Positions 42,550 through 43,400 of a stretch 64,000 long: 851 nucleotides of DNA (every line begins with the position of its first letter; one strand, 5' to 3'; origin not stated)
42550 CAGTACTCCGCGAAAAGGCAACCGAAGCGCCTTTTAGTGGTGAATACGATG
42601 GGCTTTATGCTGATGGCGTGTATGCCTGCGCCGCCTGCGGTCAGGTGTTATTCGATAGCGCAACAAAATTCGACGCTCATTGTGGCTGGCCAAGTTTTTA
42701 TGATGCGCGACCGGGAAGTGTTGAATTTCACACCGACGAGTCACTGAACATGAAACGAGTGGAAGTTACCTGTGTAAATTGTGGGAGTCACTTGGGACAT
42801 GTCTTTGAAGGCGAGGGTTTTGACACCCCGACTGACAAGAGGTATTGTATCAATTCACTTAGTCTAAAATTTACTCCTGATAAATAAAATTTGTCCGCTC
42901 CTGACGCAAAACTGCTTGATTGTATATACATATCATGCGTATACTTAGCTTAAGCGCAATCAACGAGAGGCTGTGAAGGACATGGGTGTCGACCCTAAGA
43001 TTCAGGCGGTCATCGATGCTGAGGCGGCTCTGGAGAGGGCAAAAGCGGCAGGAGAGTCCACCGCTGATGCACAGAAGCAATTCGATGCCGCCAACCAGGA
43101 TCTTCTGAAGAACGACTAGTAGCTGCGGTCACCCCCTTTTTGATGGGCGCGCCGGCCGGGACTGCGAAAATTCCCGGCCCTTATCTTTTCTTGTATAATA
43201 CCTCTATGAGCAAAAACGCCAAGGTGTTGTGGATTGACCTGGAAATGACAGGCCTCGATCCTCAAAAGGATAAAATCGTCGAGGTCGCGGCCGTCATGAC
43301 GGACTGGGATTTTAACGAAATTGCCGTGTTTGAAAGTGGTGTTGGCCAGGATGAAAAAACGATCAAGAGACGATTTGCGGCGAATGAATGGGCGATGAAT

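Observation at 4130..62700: Mosaic of at least 13 GC-rich mini-islands with their own expression signals, in a ~48-50 % GC reduced genome with no recombinase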

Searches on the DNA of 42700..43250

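Call 69: search_rna_families(source=window, start=42700, end=43250, threshold=evalue, max_evalue=0.1)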
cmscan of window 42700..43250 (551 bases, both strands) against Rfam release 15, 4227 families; matches with E-value up to 0.1: 0.
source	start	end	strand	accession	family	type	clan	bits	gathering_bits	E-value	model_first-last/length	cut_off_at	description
